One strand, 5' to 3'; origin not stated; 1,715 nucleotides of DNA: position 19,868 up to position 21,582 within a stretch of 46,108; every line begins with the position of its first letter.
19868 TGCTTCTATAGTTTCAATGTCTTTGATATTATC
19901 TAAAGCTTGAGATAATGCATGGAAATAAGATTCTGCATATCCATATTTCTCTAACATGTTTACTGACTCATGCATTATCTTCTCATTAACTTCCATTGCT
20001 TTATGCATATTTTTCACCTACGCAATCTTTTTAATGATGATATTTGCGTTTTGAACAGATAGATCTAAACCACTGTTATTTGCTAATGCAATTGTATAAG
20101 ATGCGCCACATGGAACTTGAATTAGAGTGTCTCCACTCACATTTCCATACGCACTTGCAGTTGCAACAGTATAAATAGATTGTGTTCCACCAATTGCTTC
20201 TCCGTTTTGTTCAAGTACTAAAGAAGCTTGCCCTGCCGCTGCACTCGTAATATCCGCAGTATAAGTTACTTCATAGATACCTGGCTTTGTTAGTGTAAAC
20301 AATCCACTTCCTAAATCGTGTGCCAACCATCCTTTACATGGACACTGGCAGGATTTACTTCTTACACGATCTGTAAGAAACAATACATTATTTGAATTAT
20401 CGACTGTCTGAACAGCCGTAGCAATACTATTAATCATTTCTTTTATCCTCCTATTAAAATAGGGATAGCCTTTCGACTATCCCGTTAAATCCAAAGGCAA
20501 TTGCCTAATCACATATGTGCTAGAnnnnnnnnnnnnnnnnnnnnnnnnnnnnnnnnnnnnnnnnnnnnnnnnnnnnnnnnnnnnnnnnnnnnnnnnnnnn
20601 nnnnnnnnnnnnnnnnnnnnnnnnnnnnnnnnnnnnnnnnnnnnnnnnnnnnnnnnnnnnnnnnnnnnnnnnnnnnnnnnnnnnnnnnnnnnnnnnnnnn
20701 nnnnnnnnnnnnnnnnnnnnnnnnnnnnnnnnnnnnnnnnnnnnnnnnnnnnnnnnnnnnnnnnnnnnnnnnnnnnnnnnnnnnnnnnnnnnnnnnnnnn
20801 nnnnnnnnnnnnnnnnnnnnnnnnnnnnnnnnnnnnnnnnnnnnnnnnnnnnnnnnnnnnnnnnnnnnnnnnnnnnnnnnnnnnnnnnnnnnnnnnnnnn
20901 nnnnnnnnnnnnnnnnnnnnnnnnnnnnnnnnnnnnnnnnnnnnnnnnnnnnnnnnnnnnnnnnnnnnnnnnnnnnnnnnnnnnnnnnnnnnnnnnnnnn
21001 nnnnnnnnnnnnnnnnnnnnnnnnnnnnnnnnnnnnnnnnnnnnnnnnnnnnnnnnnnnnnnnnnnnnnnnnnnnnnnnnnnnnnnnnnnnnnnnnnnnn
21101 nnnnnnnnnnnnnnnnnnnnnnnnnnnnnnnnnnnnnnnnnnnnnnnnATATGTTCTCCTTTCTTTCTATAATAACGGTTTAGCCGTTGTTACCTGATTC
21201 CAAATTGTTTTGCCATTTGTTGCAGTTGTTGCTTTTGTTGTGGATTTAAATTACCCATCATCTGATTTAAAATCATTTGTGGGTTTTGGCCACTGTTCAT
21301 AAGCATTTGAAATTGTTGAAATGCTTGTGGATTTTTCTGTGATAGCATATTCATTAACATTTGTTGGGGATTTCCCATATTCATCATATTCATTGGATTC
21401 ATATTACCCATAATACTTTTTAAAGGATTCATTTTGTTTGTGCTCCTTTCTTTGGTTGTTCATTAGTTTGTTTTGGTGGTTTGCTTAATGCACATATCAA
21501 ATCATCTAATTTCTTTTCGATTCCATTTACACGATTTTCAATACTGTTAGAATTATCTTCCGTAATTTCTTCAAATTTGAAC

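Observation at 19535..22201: Six-gene cargo block wedged inside the XkdX/XhlA-holin-endolysin cassette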

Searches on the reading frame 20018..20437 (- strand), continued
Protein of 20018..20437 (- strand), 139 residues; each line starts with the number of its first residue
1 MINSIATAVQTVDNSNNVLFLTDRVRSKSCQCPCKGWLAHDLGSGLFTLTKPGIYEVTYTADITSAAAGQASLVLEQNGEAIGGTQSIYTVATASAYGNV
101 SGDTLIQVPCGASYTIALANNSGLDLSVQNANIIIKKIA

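Call 73: find_homologous_proteins(query=window:20018-20437:-)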
Query window:20018-20437:- (139 aa): 127 proteins with E <= 0.001 among 191 candidates; the best 120 are listed.
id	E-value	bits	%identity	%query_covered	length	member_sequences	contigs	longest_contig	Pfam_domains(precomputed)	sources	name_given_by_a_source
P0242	5.0e-78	277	95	100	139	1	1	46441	PF18573.8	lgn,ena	-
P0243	3.5e-76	271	94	100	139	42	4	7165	PF18573.8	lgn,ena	-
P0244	3.0e-73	262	91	100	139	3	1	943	PF18573.8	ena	-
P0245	2.1e-69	249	83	100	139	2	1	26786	PF18573.8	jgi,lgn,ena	jgi:hypothetical protein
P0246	7.4e-69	247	85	100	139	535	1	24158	PF18573.8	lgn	-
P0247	1.6e-68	246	82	100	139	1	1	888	PF18573.8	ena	-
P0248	9.4e-68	244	86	100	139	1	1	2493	PF18573.8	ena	-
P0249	4.7e-67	242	80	100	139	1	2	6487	PF18573.8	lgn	-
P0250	5.5e-67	241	78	100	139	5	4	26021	PF18573.8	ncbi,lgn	-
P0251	7.0e-64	231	85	100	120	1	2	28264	-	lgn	-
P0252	7.7e-62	225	81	100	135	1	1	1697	PF18573.8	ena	-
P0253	7.5e-60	218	76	100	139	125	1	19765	PF18573.8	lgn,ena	-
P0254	8.6e-59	215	73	100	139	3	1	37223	PF18573.8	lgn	-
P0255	1.8e-57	211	74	100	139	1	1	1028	PF18573.8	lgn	-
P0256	2.4e-57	210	73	100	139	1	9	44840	PF18573.8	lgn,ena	-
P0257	3.9e-57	209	76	100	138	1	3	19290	PF18573.8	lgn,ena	-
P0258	4.7e-57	209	73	100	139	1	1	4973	PF18573.8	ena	-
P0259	1.1e-56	208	76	100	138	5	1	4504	PF18573.8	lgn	-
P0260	1.2e-56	208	76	100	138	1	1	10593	PF18573.8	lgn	-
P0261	3.4e-56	206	73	100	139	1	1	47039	PF18573.8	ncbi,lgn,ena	-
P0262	3.6e-56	206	75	100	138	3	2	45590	PF18573.8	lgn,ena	-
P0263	5.4e-56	206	74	100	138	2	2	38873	PF18573.8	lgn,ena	-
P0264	1.2e-55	205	69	100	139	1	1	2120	PF18573.8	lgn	-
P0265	1.5e-55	204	73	100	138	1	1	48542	PF18573.8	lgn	-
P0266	2.1e-55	204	73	100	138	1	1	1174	PF18573.8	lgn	-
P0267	2.3e-55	204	76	100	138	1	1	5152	PF18573.8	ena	-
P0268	3.4e-55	203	75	100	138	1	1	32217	PF18573.8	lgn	-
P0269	4.6e-55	203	75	99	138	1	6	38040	PF18573.8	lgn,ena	-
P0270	4.7e-55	203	75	99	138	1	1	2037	PF18573.8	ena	-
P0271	9.6e-55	202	71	100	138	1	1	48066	PF18573.8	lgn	-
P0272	1.0e-54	202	71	100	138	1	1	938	PF18573.8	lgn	-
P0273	1.3e-54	201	71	100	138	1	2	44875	PF18573.8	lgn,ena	-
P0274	1.5e-54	201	73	100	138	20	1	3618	PF18573.8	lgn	-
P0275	3.8e-54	200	73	100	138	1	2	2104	PF18573.8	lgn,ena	-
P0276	4.5e-54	200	72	100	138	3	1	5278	PF18573.8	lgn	-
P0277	4.9e-54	199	72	100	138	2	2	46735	PF18573.8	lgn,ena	-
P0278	4.9e-54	199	74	99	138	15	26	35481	PF18573.8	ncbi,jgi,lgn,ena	jgi:hypothetical protein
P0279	5.5e-54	199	69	100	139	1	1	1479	PF18573.8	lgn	-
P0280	6.0e-54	199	73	100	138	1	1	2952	PF18573.8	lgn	-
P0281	7.6e-54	199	73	99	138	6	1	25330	PF18573.8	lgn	-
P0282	8.3e-54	199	74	99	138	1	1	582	PF18573.8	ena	-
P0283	9.2e-54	199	73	100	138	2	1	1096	PF18573.8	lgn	-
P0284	1.5e-53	198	73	99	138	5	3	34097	PF18573.8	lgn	-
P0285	1.9e-53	198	74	100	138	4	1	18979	PF18573.8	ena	-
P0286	2.3e-53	197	71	100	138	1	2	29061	PF18573.8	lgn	-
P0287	3.2e-53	197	71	100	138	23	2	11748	PF18573.8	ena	-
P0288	3.3e-53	197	70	100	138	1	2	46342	PF18573.8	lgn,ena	-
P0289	3.8e-53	197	73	100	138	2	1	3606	PF18573.8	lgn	-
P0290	5.5e-53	196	71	100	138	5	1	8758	PF18573.8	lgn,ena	-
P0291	7.3e-53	196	73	100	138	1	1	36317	PF18573.8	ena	-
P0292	7.5e-53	196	73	100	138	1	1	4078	PF18573.8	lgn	-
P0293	1.0e-52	195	71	100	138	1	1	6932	PF18573.8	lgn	-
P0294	1.2e-52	195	73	99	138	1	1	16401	PF18573.8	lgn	-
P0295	3.5e-52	193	71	100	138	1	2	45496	PF18573.8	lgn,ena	-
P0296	3.7e-52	193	71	100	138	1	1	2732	PF18573.8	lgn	-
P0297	4.9e-52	193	71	100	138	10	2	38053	PF18573.8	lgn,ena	-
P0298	8.4e-52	192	72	100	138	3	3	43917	PF18573.8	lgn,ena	-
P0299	1.3e-51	192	71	100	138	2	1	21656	PF18573.8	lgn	-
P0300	1.4e-51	192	70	100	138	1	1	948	PF18573.8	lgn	-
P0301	2.7e-51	191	69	100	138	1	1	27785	PF18573.8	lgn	-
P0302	3.8e-50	187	66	100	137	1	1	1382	PF18573.8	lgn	-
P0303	6.6e-50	186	71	100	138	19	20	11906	PF18573.8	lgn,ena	-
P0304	1.1e-48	182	63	100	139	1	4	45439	PF18573.8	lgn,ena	-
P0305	1.2e-45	172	67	99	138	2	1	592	PF18573.8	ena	-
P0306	1.6e-44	169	62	100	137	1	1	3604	PF18573.8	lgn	-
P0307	4.1e-44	167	76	78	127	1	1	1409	PF18573.8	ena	-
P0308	6.8e-44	167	63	100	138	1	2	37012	PF18573.8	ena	-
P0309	7.1e-44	167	63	100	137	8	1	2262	PF18573.8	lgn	-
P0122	1.5e-43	166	72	93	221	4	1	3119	PF18573.8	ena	-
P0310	7.7e-43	163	84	71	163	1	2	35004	PF13384.13,PF18573.8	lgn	-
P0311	8.3e-43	163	61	100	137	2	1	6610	PF18573.8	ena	-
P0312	1.1e-42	163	60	100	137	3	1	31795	PF18573.8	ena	-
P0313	1.2e-42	163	64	99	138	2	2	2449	PF18573.8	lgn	-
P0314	2.2e-41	159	64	100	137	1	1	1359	PF18573.8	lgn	-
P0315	8.3e-40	153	75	72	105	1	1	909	PF18573.8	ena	-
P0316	2.6e-39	152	81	64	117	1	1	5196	PF18573.8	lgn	-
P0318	5.2e-39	151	56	100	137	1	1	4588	PF18573.8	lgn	-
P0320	2.3e-38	149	83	62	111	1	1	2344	PF18573.8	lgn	-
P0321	2.0e-36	143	71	76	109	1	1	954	PF18573.8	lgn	-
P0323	1.9e-35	139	55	100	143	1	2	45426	PF18573.8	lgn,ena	-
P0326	1.7e-33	133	53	100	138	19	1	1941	PF18573.8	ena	-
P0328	2.4e-33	133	52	100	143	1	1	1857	PF18573.8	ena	-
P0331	9.1e-33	131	52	100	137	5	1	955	PF18573.8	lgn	-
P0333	2.9e-32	129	52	100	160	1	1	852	PF18573.8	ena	-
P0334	3.3e-32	129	51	100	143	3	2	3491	PF18573.8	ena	-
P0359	9.4e-26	108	50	100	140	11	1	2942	PF18573.8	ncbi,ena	-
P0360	1.4e-25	107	50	100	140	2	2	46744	PF18573.8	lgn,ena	-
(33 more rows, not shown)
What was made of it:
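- On BclA_C (PF18573) domain family: Most homologues carry a precomputed PF18573 hit (call 73).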

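Call 93: search_solved_structures(query=A3, max_evalue=1)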
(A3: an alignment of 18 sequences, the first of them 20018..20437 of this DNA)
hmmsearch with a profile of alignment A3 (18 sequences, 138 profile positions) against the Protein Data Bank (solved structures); distinct sequences matched with E-value up to 1: 3.
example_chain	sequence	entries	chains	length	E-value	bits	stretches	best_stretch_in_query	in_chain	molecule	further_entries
5ldy_A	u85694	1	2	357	0.1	15.7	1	42-108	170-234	Ig domain protein group 1 domain protein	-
4s1s_H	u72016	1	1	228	0.67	13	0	25-51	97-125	Fab of VRC01-lineage antibody,45-VRC01.H5.F-185917 heavy chain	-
6kol_A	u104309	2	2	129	0.9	12.6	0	102-134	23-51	Blue (Type 1) copper domain protein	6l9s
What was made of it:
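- Tried and rejected: A divergent E-family profile lost the BclA signal (call 93).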

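Call 97: search_protein_families(library=phrogs, proteins=[L020:3705-4166:+, L019:4382-4747:+], max_evalue=0.001)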
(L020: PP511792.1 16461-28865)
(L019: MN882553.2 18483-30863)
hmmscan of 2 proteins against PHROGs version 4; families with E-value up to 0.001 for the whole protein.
L020:3705-4166:+ (153 aa): 1 family
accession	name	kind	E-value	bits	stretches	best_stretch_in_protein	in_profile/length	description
phrog_21718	-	unknown function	5.5e-36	124.9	1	3-150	12-157/159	-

L019:4382-4747:+ (121 aa): 1 family
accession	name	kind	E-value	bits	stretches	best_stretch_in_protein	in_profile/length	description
phrog_21718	-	unknown function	1.1e-29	104.5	1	9-119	34-144/159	-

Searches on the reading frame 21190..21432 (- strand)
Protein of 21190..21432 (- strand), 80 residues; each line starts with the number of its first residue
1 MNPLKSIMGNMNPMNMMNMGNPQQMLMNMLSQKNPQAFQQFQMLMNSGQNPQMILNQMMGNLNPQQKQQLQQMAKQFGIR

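Call 3: search_protein_families(library=pfam, proteins=[window:21190-21432:-], max_evalue=1)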
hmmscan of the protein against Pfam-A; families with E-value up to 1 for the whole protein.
window:21190-21432:- (80 aa): 2 families
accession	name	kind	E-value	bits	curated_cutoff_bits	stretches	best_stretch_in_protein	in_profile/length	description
PF21934.1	Yop-YscD_ppl_3rd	-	0.14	12.4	24.3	1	60-77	32-49/64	YscD/CdsD-like Bon-like domain 3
PF13801.11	Metal_resist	-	0.19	12.4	29.2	1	49-77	29-57/125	Heavy-metal resistance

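Call 4: search_protein_families(library=phrogs, proteins=[window:21190-21432:-], max_evalue=0.1)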
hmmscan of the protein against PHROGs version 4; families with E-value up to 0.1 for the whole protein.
window:21190-21432:- (80 aa): 0 families

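Call 13: search_protein_families(library=ncbifam, proteins=[window:21190-21432:-], max_evalue=1)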
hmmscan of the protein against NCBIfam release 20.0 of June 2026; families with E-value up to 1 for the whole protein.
window:21190-21432:- (80 aa): 1 family
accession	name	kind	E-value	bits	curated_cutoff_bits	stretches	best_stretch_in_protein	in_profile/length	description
TIGR01128.2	holA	equivalog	0.027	13.8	80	1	24-63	201-240/316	DNA polymerase III subunit delta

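Call 14: search_protein_families(library=padloc, proteins=[window:21190-21432:-], max_evalue=0.1)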
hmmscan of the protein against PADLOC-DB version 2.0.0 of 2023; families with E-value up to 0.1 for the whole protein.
window:21190-21432:- (80 aa): 0 families
